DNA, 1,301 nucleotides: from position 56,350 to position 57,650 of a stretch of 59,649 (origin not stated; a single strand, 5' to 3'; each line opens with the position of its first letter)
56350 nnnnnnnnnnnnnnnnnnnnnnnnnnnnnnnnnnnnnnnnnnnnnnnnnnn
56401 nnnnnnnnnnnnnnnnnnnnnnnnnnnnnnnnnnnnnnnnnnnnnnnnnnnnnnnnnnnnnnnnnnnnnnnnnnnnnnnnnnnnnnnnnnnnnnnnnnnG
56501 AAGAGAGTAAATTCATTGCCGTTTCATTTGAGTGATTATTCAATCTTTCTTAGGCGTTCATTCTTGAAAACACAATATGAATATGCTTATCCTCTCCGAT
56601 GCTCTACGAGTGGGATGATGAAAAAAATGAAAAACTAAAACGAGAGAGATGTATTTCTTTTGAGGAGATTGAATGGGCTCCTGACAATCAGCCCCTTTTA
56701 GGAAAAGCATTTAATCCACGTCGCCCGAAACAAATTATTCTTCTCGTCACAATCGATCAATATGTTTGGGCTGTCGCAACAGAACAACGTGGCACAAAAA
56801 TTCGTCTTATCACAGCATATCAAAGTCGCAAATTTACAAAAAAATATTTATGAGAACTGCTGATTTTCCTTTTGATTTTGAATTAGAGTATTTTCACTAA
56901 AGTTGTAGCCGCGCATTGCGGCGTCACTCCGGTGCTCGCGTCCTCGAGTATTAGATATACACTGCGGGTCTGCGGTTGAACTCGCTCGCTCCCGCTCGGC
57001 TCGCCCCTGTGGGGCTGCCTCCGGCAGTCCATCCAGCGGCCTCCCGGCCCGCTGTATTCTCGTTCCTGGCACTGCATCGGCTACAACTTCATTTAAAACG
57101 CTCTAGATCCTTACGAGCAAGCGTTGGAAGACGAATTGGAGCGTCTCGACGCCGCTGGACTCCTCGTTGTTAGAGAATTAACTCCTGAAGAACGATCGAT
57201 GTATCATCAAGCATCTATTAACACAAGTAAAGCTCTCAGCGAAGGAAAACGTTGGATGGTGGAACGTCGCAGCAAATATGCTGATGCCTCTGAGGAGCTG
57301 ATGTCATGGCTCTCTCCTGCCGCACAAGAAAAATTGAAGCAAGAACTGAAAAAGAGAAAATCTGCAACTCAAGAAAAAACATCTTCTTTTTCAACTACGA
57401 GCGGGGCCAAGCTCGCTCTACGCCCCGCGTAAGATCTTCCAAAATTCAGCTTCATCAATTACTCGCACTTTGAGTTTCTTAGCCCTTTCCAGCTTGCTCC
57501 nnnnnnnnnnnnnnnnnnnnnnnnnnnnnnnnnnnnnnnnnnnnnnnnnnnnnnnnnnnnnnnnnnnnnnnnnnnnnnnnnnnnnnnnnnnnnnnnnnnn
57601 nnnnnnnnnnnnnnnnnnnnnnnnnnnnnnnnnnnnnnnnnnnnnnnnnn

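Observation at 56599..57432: Intact BrnT-like toxin gene whose overlapping partner gene is split by a 223-bp family-D element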

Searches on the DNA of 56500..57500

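Call 21: search_rna_families(source=window, start=56500, end=57500, threshold=evalue, max_evalue=1)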
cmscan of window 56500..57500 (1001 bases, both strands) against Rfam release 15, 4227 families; matches with E-value up to 1: 0.
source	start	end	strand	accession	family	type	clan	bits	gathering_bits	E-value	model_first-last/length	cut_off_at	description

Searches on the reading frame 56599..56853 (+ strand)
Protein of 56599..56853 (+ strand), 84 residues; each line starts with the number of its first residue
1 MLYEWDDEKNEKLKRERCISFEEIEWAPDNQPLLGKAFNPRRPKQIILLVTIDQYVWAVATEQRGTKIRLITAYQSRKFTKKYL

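Call 5: search_protein_families(library=pfam, proteins=[window:56599-56850:+], max_evalue=10)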
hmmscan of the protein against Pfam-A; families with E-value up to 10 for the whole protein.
seq(84 aa): 2 families
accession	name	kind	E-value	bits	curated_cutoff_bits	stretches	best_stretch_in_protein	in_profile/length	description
PF04365.19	BrnT_toxin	-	5.4e-09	36.7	34.5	1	5-78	1-75/77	Ribonuclease toxin, BrnT, of type II toxin-antitoxin system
PF14076.12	DUF4258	-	0.014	16.1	25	1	15-74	10-70/71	Domain of unknown function (DUF4258)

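Call 6: search_protein_families(library=ncbifam, proteins=[window:56599-56850:+], max_evalue=10)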
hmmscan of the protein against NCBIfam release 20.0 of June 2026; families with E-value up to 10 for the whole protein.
seq(84 aa): 0 families

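Call 17: find_encoding_contigs(protein=window:56599-56853:+, flank=5000, max_places=8)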
Protein window:56599-56853:+ (84 aa): no gene with exactly this product is on record in the collection.

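Call 42: search_solved_structures(query=window:56599-56850:+, max_evalue=10, show_alignments=3)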
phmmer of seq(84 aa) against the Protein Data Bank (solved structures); distinct sequences matched with E-value up to 10: 0.

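Call 43: find_homologous_proteins(query=window:56599-56850:+, max_evalue=0.001)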
Query seq(84 aa) (84 aa): 7 proteins with E <= 0.001 among 7 candidates.
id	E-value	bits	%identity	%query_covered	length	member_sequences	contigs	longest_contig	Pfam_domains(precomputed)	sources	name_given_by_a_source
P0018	3.1e-50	185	100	100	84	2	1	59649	PF04365.20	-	-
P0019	1.9e-42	160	87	100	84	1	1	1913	PF04365.20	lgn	-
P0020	1.6e-39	151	87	100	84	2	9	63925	PF04365.20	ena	-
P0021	2.7e-34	134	74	100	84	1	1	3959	PF04365.20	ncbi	-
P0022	1.4e-32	129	70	100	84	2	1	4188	PF04365.20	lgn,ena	-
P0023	3.2e-25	105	65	100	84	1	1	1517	PF04365.20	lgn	-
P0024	7.6e-25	104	60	100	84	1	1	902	PF04365.20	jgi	jgi:uncharacterized DUF497 family protein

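Call 44: find_encoding_contigs(protein=P0020, flank=6000, max_places=6)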
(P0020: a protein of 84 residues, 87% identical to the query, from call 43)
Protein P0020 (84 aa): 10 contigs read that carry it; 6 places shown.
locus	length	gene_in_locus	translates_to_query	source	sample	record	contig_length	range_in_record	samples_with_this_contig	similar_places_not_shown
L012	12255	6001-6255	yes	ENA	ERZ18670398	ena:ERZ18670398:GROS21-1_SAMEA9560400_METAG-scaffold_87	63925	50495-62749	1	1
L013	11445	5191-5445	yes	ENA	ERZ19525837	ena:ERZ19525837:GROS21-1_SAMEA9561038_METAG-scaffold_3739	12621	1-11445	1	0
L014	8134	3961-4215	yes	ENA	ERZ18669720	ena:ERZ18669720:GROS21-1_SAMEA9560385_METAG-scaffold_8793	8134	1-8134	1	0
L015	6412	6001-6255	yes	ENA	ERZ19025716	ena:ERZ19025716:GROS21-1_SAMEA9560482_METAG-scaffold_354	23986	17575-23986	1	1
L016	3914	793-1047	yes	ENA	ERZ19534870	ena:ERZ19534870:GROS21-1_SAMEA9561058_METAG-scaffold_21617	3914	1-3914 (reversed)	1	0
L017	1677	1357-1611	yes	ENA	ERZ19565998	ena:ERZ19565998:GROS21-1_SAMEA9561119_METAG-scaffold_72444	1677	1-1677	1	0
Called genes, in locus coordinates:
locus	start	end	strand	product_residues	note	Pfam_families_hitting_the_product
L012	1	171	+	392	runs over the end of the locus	PF13173:AAA_14, PF13635:DUF4143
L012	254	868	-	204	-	-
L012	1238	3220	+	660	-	PF00122:E1-E2_ATPase, PF00702:Hydrolase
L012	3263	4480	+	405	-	PF00328:His_Phos_2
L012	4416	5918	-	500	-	PF01875:Memo, PF01871:AMMECR1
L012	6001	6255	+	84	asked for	PF04365:BrnT_toxin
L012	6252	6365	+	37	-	-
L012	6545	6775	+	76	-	-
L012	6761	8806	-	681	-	PF22745:Nlig-Ia, PF01653:DNA_ligase_aden, PF03120:OB_DNA_ligase, PF03119:DNA_ligase_ZBD, PF14520:HHH_5 (faint), PF12826:HHH_2, PF00533:BRCT, PF12738:PTCB-BRCT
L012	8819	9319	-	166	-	PF13302:Acetyltransf_3, PF13523:Acetyltransf_8 (faint), PF00583:Acetyltransf_1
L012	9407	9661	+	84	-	-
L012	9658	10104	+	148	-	PF01850:PIN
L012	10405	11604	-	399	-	PF07201:HrpJ, PF09059:TyeA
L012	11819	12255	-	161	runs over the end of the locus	PF01052:FliMN_C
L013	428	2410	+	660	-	PF00122:E1-E2_ATPase, PF00702:Hydrolase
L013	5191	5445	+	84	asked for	PF04365:BrnT_toxin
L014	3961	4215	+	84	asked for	PF04365:BrnT_toxin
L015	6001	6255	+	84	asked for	PF04365:BrnT_toxin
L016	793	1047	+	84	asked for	PF04365:BrnT_toxin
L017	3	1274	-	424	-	?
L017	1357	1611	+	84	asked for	PF04365:BrnT_toxin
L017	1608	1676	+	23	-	?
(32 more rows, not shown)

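Call 49: search_solved_structures(query=A3, max_evalue=10, show_alignments=2)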
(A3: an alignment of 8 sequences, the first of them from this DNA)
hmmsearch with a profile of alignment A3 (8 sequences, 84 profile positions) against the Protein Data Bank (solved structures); distinct sequences matched with E-value up to 10: 4.
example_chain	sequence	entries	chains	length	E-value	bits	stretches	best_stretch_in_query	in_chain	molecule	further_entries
7vd7_A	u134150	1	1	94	0.027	17.8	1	1-75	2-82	toxin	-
6sum_A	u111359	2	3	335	0.76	13.1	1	22-72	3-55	AMICOUMACIN KINASE | APH domain-containing protein, amicoumacin kinase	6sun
9hhe_B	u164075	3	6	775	0.86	13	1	6-75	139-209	Increased sodium tolerance protein 2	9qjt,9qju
9qja_B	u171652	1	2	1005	1.3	12.4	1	6-75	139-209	Increased sodium tolerance protein 2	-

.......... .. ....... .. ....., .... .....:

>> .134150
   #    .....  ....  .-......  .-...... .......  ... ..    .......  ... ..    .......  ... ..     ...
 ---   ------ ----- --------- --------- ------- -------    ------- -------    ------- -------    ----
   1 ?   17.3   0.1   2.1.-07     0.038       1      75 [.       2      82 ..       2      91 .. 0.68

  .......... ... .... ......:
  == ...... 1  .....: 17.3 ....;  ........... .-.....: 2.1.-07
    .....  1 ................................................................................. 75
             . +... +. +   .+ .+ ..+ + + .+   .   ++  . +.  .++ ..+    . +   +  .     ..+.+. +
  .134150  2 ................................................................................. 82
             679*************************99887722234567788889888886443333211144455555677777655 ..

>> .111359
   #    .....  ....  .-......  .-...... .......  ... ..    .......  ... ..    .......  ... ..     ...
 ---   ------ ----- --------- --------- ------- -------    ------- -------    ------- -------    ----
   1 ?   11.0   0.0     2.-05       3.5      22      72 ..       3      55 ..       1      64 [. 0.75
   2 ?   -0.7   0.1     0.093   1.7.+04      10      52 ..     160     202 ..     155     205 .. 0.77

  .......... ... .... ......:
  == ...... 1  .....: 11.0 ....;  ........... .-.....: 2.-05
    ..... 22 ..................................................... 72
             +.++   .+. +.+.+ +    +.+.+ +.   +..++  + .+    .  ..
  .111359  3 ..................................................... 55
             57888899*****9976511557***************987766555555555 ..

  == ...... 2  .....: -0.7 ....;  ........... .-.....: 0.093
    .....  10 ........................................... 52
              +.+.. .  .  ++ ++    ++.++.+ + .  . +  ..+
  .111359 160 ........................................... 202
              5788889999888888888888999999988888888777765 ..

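Call 75: predict_structure(alignment_id=A4)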
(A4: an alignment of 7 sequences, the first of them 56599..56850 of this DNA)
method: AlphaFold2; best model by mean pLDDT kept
length: 84 residues; sequences in the alignment: 7
mean_pLDDT: 82.8   pTM: 0.70
mean pLDDT of the five models: 82.8, 81.9, 74.1, 65.2, 52.6
residues with pLDDT >= 90: 8; 70-90: 68; 50-70: 8; < 50: 0
segments of 3 or more residues with pLDDT < 50: none
pLDDT, mean of each block of 10 residues (from residue 1): 79 85 85 86 88 87 85 77 59
secondary structure, 60 per line:
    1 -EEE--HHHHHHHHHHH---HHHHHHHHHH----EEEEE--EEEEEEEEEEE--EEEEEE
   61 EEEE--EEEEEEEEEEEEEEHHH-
elements in order: E2-4 H7-17 H21-30 E35-39 E42-52 E55-64 E67-80

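Call 77: fold_search(model_id=the predicted structure, library=pdb)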
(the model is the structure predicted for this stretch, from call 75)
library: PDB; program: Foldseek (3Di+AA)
matches with E <= 10: 518; with E <= 0.001: 0
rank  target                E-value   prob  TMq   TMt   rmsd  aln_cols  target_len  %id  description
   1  9bln_U                9.8e-02  0.99  0.44  0.08   2.6        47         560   15  The structure of human Pdcd4 bound to the 40S-eIF4A-eIF3-eIF1 complex (released 2024-09-04)
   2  7q3e_A                1.0e-01  0.99  0.43  0.08   3.3        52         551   15  Structure of the mouse CPLANE-RSG1 complex (released 2022-04-06)
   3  4r80_A                2.0e-01  0.80  0.43  0.47  10.1        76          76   12  Crystal Structure of a De Novo Designed Beta Sheet Protein, Cystatin Fold, Northeast Structural Genomics Consortium (N (released 2014-09-24)
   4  2khe_MODEL_1_A        2.3e-01  0.57  0.43  0.41   6.9        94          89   12  Solution Structure of the Bacterial Toxin Rele from Thermus Thermophilus HB8 (released 2010-03-31)
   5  6pbg                  2.9e-01  0.92  0.44  0.14   2.7        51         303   14  Crystal structure of WD-repeat domain of human coatomer subunit Alpha (COPA) (released 2019-06-26)
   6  5czf_C                3.6e-01  0.66  0.49  0.45   5.5        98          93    7  Crystal structure of the PaaA2-ParE2 antitoxin-toxin complex (released 2016-06-01)
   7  5kph_MODEL_1_A        4.6e-01  0.69  0.45  0.45   8.6        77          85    9  Solution NMR Structure of Denovo Beta Sheet Design Protein, Northeast Structural Genomics Consortium (NESG) Ta (released 2016-09-28)
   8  5cw7_B                4.6e-01  0.28  0.37  0.34   6.1        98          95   11  Crystal structure of the PaaA2-ParE2 antitoxin-toxin complex (released 2016-06-01)
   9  5cw7_F                4.9e-01  0.38  0.41  0.38   5.3        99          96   12  Crystal structure of the PaaA2-ParE2 antitoxin-toxin complex (released 2016-06-01)
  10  4h5j_A                5.8e-01  0.92  0.47  0.12   1.8        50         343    8  Crystal Structure of the Guanine Nucleotide Exchange Factor Sec12 (P64 form) (released 2012-11-07)
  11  6ybt_1                7.4e-01  0.87  0.44  0.07   2.6        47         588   15  Structure of a human 48S translational initiation complex - eIF3bgi (released 2020-09-16)
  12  7qp7_1                7.4e-01  0.85  0.44  0.09   2.7        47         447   15  Structure of the human 48S initiation complex in closed state (h48S AUG closed) (released 2022-05-11)
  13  7lbm_0                7.4e-01  0.85  0.41  0.05   2.6        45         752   16  Structure of the human Mediator-bound transcription pre-initiation complex (released 2021-03-24)
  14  8asv_A                7.4e-01  0.77  0.43  0.03   2.1        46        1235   22  Cryo-EM structure of yeast Elongator complex (released 2022-12-07)
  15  4l9c_A                7.4e-01  0.57  0.36  0.22   2.9        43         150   16  Crystal structure of the FP domain of human F-box protein Fbxo7 (native) (released 2014-01-15)
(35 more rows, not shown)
